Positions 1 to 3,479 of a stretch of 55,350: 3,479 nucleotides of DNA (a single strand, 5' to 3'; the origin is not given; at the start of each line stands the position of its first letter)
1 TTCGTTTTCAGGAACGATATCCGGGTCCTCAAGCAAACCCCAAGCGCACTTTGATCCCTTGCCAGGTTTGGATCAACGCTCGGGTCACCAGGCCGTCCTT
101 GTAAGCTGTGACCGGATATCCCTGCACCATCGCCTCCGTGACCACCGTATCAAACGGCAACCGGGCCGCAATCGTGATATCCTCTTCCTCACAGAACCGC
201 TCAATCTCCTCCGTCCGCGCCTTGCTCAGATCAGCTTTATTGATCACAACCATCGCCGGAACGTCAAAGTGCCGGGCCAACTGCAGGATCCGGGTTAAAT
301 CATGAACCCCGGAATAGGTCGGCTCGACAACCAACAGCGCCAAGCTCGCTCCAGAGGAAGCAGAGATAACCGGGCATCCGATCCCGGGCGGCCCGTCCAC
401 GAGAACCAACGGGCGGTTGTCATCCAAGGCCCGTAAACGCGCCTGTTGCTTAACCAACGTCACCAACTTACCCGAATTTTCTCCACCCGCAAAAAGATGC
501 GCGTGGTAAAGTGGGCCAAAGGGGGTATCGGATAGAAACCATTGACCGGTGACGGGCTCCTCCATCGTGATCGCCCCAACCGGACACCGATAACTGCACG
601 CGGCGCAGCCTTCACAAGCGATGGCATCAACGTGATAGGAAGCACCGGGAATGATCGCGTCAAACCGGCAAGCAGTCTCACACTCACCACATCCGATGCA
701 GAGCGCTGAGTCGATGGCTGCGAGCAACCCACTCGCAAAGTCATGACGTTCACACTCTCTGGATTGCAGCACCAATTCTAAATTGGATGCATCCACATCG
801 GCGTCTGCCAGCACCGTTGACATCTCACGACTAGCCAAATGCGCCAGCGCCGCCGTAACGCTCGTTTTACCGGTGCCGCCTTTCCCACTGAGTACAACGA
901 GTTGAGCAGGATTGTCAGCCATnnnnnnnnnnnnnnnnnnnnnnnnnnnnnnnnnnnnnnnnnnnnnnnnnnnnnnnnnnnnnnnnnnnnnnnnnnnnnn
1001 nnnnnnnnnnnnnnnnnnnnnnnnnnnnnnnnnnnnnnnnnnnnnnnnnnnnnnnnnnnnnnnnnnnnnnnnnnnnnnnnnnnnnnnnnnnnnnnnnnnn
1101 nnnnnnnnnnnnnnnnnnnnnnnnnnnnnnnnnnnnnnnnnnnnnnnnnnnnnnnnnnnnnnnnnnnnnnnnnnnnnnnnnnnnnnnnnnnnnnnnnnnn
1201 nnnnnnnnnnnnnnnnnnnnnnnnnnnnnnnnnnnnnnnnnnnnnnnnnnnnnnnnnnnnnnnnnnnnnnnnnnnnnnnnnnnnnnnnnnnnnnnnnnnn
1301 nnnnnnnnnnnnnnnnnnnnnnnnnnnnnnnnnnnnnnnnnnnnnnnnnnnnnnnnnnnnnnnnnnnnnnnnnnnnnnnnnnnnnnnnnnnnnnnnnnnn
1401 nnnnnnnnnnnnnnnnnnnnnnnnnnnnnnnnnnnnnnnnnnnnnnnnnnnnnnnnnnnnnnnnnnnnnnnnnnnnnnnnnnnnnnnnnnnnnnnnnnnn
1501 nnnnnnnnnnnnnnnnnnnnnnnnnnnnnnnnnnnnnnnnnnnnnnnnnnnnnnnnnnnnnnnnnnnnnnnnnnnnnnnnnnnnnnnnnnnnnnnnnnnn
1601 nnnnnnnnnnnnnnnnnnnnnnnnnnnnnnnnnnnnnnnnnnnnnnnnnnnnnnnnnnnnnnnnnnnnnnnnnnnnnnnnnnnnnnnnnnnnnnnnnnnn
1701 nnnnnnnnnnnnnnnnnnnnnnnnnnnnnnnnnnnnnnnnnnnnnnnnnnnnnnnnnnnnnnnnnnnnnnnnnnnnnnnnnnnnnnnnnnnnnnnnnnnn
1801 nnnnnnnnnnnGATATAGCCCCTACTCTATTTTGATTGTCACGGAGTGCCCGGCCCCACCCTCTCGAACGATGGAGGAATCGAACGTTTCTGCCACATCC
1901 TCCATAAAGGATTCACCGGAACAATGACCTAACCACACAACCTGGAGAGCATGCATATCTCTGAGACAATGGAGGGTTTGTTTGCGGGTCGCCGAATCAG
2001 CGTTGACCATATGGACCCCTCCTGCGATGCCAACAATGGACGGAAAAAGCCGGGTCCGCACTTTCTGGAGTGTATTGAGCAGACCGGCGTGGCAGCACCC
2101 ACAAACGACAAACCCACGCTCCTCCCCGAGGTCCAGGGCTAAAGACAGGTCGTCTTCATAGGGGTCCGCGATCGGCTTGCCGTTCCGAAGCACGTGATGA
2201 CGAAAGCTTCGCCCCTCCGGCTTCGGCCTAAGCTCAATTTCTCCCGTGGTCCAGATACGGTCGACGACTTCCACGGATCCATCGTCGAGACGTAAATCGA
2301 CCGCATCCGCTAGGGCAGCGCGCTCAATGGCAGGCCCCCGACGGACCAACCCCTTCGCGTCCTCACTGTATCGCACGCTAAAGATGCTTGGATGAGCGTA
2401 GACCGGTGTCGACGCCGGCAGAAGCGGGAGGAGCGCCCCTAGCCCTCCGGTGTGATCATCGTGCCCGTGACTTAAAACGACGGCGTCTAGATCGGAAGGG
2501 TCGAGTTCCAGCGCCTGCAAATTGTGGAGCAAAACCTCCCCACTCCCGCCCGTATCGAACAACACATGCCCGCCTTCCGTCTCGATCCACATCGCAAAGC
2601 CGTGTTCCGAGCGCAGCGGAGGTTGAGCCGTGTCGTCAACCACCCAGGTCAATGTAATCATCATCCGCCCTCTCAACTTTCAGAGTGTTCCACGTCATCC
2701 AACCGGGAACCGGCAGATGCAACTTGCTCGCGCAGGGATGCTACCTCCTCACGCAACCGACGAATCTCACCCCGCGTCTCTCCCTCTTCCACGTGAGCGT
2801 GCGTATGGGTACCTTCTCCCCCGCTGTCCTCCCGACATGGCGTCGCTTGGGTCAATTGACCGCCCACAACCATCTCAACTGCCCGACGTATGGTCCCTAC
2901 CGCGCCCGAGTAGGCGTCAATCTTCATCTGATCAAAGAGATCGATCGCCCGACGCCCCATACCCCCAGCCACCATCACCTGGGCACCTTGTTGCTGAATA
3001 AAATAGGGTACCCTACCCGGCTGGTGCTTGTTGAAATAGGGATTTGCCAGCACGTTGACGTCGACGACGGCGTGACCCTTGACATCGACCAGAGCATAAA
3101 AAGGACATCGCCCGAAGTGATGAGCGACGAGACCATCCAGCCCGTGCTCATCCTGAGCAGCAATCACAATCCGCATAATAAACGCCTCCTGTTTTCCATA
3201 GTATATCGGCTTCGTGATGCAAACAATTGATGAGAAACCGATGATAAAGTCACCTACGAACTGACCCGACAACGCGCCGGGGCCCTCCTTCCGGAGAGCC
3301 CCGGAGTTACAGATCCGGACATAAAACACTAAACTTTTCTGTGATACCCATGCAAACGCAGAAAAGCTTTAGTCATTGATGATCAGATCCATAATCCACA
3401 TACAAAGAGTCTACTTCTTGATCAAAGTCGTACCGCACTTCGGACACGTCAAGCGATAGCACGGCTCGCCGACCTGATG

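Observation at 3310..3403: Co-oriented ~80-95-nt intergenic element family with a covarying hairpin (copies at 3310, 13448, 23573, 41082)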

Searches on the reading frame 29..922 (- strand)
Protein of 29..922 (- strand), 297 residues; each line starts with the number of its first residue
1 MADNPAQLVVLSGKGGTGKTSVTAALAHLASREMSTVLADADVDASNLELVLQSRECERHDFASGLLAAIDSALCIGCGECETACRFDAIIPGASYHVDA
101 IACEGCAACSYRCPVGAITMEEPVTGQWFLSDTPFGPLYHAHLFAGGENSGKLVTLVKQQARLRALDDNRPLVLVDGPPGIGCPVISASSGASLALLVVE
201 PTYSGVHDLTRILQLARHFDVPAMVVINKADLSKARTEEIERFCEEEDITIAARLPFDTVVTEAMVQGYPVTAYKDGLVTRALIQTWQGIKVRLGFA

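Call 26: find_encoding_contigs(protein=window:29-922:-, flank=10000, max_places=6)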
Protein window:29-922:- (297 aa): no gene with exactly this product is on record in the collection.

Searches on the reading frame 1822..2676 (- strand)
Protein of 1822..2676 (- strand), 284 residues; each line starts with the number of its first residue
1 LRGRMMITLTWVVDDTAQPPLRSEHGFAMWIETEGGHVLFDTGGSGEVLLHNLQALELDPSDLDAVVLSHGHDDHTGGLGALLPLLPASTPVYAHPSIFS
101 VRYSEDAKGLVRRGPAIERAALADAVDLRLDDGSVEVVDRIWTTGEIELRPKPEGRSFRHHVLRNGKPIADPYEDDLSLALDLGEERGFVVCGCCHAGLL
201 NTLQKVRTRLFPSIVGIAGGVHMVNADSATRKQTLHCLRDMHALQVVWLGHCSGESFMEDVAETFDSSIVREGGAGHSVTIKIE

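Call 18: search_protein_families(library=pfam, proteins=[window:1822-2676:-])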
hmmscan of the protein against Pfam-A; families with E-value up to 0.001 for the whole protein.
window:1822-2676:- (284 aa): 2 families
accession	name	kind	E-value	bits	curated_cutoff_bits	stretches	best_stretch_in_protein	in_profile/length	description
PF00753.33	Lactamase_B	-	2.7e-15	57.3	22.7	1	26-139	6-121/196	Metallo-beta-lactamase superfamily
PF12706.13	Lactamase_B_2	-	6.3e-08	32.9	27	1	38-101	3-69/200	Beta-lactamase superfamily domain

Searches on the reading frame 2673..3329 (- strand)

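Call 17: search_protein_families(library=pfam, proteins=[window:2673-3329:-])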
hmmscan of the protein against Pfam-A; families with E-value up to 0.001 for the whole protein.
window:2673-3329:- (218 aa): 1 family
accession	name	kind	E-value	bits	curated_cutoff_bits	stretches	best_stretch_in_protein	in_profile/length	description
PF02579.22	Nitro_FeMo-Co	-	1.9e-16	60.5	26.3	1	65-154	2-92/94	Dinitrogenase iron-molybdenum cofactor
